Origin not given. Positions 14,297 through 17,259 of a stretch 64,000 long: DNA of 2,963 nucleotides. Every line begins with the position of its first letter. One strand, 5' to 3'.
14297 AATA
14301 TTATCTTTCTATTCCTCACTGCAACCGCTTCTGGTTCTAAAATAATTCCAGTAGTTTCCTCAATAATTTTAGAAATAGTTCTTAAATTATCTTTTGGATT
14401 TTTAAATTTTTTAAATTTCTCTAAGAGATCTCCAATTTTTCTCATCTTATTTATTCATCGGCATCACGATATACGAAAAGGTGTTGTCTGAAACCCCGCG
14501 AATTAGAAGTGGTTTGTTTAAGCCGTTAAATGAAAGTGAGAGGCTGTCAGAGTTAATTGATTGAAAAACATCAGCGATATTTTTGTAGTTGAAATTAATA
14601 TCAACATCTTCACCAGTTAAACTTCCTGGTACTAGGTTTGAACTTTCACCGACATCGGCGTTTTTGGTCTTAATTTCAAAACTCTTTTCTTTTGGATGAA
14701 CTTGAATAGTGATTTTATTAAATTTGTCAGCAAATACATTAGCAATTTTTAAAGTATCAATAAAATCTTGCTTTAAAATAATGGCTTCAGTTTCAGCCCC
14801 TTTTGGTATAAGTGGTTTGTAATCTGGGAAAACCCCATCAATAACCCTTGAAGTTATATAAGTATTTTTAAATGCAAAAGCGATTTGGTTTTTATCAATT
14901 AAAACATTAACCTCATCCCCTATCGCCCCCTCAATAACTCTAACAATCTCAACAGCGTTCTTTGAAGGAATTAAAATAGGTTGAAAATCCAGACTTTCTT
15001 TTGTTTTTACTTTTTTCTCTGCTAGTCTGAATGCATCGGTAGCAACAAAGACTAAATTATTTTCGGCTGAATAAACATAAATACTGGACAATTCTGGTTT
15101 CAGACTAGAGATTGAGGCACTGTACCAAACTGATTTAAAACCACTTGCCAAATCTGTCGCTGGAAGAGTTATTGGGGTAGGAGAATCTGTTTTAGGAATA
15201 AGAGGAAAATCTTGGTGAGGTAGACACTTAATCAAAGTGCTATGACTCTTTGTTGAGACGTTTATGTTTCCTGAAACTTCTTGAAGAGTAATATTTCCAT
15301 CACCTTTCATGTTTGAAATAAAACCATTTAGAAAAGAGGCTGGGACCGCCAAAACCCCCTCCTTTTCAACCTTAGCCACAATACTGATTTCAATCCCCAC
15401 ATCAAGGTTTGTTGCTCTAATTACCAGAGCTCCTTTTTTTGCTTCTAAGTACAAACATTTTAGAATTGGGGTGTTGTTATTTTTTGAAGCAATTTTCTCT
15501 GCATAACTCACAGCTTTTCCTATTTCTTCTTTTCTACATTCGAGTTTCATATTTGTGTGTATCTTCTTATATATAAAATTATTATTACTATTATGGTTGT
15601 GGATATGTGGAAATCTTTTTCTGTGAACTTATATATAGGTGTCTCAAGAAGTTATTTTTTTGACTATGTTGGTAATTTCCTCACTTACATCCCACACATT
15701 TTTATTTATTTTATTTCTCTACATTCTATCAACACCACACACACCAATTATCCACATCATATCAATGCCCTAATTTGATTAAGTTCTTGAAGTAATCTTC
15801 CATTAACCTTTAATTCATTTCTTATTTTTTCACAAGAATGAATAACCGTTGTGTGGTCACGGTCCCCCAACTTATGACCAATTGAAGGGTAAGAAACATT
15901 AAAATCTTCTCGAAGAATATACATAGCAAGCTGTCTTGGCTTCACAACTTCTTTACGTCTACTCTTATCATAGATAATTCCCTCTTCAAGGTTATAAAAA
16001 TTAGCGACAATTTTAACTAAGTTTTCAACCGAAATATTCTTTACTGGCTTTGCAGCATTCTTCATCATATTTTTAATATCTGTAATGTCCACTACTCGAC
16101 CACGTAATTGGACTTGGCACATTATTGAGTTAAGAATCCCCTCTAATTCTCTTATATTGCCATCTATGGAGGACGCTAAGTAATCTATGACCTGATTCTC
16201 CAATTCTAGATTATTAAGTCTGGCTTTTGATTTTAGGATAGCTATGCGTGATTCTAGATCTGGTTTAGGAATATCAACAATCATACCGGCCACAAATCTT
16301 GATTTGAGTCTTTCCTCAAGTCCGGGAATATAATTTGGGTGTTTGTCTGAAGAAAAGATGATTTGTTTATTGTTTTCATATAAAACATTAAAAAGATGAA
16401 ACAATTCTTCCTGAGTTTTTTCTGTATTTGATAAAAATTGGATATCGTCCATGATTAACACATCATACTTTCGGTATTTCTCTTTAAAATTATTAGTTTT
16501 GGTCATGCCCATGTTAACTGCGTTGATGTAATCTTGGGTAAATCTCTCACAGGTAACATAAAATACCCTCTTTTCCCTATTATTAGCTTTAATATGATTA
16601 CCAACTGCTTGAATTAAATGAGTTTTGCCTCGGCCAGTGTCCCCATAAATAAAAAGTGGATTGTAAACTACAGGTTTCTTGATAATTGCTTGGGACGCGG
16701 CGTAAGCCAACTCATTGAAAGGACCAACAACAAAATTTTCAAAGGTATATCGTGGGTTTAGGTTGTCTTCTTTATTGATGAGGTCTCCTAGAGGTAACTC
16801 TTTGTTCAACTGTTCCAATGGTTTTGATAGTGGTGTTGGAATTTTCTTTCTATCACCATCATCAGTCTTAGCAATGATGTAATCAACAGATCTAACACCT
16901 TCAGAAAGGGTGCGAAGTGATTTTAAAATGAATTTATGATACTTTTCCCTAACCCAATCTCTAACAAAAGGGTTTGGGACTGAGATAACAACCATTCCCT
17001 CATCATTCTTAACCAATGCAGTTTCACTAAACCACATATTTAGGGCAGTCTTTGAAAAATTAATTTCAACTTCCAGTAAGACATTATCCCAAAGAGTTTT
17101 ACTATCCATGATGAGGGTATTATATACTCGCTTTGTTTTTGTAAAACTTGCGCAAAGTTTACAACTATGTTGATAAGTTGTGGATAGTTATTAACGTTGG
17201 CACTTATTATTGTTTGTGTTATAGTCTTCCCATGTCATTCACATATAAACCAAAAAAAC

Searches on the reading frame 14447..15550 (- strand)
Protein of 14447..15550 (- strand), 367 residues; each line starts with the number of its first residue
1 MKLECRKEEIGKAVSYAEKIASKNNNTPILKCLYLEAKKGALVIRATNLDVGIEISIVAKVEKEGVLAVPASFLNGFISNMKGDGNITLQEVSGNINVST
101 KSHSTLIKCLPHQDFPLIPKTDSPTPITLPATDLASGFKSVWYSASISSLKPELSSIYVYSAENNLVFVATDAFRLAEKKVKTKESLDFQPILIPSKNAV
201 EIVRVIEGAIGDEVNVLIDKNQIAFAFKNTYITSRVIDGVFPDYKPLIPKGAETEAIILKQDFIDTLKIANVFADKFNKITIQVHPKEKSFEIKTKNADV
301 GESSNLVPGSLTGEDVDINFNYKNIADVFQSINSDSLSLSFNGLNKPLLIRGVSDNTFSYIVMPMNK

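Call 18: search_protein_families(library=pfam, proteins=[window:14447-15550:-], max_evalue=0.01)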
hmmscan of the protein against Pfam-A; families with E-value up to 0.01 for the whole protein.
window:14447-15550:- (367 aa): 3 families
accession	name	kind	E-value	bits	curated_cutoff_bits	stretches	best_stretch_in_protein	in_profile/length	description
PF02767.21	DNA_pol3_beta_2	-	2.9e-22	79.6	27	1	129-243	2-116/116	DNA polymerase III beta subunit, central domain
PF00712.24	DNA_pol3_beta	-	9.1e-19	68.2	24.4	1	1-119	1-120/120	DNA polymerase III beta subunit, N-terminal domain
PF02768.20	DNA_pol3_beta_3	-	2.5e-18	66.5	27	1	247-365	3-120/121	DNA polymerase III beta subunit, C-terminal domain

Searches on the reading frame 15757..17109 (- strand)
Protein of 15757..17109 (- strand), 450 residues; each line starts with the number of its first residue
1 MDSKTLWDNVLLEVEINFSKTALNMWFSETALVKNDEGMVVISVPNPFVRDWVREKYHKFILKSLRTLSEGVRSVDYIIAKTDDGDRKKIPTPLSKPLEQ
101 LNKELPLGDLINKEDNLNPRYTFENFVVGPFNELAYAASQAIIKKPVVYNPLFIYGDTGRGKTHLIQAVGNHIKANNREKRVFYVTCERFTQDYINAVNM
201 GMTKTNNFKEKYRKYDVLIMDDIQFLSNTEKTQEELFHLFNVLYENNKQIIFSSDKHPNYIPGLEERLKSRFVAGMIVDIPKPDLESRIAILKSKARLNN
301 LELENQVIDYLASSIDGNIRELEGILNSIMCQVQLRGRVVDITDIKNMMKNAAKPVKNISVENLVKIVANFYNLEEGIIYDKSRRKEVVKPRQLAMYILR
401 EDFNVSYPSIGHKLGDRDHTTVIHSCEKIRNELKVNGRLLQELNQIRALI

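Call 18: search_protein_families(library=pfam, proteins=[window:15757-17109:-], max_evalue=0.01)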
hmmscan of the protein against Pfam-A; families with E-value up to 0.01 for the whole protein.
window:15757-17109:- (450 aa): 16 families
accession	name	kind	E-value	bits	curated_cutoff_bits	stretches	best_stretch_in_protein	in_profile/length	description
PF00308.24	Bac_DnaA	-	2.5e-63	213.5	23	1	117-279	1-162/162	Bacterial DnaA ATPAse domain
PF08299.17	Bac_DnaA_C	-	4.9e-24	84.6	31.5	1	361-429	1-69/69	Bacterial dnaA protein helix-turn-helix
PF11638.13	DnaA_N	-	4.2e-13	49.3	24.6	1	5-66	2-64/65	DnaA N-terminal domain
PF01695.23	IstB_IS21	-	6.1e-10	39.4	24.1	1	153-253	96-192/238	IstB-like ATP binding protein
PF13401.12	AAA_22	-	1.3e-06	29.2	27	1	152-249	8-115/130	AAA domain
PF00004.35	AAA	-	3.2e-06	28.1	21.2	1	153-252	2-106/131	ATPase family associated with various cellular activities (AAA)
PF01637.24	ATPase_2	-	2.4e-05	24.7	33.2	1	149-265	20-126/225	ATPase domain predominantly from Archaea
PF00910.28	RNA_helicase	-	0.00012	22.9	21.5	1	153-237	2-69/105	RNA helicase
PF24883.2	NPHP3_N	-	0.0011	19.7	24.8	1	152-223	25-94/164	Nephrocystin 3, N-terminal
PF13479.12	AAA_24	-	0.0016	18.8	27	1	152-226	5-76/195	AAA domain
PF05729.18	NACHT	-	0.0019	18.5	26.7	1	152-193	3-48/167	NACHT domain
PF03969.22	AFG1_ATPase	-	0.003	17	27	0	124-174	34-86/361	AFG1-like ATPase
PF13245.12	AAA_19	-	0.0032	18.1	25.1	0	142-189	4-51/134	AAA domain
PF22688.2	Hda_lid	-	0.0033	17.8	27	1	287-328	3-44/65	Hda, lid domain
PF25201.1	nSTAND6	-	0.0047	17.4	27.7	0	149-185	18-54/148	Novel STAND NTPase 6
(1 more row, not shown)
